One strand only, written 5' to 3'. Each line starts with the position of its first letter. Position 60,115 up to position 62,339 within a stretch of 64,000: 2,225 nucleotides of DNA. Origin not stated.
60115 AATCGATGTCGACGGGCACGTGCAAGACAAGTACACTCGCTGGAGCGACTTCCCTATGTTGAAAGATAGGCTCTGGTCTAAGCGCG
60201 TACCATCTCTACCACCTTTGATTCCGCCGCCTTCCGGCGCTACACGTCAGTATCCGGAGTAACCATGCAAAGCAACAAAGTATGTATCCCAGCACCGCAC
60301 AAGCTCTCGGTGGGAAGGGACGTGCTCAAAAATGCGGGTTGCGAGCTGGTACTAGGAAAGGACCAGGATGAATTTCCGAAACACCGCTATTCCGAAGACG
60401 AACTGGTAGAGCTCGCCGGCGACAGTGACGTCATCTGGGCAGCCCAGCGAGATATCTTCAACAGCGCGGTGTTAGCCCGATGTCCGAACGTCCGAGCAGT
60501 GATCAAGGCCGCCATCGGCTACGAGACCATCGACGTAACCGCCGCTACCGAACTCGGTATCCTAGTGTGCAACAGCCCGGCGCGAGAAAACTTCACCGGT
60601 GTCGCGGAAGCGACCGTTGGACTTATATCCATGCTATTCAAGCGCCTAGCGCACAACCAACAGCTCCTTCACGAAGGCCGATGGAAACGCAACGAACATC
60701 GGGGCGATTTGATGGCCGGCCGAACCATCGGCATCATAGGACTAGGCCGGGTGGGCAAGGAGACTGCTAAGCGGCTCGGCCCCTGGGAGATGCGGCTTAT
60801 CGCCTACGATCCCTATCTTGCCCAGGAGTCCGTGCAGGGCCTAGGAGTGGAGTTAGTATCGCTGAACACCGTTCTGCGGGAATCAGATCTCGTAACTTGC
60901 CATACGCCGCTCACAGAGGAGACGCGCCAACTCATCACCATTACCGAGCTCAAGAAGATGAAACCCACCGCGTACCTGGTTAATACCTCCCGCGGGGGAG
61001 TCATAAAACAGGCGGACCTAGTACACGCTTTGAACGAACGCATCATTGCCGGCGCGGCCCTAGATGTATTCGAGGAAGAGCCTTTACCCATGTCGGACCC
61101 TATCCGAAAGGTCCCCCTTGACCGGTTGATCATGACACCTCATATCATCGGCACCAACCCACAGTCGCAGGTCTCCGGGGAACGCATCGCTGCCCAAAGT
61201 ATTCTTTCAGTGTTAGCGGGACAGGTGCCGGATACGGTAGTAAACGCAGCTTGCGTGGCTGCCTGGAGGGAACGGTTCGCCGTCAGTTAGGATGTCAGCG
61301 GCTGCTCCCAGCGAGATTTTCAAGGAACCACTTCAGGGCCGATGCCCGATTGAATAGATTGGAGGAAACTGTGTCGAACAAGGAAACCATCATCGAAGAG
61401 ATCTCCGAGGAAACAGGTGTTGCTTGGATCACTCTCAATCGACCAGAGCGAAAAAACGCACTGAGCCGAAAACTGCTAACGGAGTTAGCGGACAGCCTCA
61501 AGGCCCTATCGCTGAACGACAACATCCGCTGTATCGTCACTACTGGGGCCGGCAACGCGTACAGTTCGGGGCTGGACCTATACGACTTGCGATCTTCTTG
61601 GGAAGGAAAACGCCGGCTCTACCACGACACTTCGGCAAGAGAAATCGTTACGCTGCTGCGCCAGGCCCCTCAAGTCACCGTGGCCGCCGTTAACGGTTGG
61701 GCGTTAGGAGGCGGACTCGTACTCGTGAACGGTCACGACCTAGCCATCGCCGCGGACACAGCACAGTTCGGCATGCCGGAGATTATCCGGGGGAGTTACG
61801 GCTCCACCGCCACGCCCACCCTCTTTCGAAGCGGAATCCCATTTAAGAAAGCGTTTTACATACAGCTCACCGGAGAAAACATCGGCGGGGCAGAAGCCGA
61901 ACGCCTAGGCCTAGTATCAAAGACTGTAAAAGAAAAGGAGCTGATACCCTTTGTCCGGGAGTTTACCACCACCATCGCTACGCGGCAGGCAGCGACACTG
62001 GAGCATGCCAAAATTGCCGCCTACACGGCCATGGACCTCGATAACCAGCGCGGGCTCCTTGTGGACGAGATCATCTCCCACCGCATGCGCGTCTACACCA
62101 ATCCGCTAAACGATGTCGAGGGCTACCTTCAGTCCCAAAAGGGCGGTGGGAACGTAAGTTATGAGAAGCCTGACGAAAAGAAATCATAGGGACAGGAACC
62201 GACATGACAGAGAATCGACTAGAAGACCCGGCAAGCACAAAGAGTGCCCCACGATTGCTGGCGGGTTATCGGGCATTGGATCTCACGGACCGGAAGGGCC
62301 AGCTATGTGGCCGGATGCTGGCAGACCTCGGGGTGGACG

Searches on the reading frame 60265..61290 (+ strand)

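Call 84: search_protein_families(library=pfam, proteins=[window:60265-61290:+], max_evalue=0.00001)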
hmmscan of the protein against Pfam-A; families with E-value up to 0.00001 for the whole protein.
window:60265-61290:+ (341 aa): 2 families
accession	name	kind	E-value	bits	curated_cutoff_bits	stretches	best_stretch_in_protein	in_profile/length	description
PF02826.25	2-Hacid_dh_C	-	2.3e-56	190.4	25.1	1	119-294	2-177/178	D-isomer specific 2-hydroxyacid dehydrogenase, NAD binding domain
PF00389.36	2-Hacid_dh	-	3.4e-18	66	24.6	1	41-327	27-134/134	D-isomer specific 2-hydroxyacid dehydrogenase, catalytic domain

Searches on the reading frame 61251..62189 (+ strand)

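Call 84: search_protein_families(library=pfam, proteins=[window:61251-62189:+], max_evalue=0.00001)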
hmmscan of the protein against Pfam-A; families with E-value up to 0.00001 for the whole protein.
window:61251-62189:+ (312 aa): 2 families
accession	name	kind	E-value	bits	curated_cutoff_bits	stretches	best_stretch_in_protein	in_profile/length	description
PF00378.25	ECH_1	-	1.9e-42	145.8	27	1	54-269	3-217/251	Enoyl-CoA hydratase/isomerase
PF16113.10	ECH_2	-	6.1e-26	92.1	27.2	1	58-250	2-199/335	Enoyl-CoA hydratase/isomerase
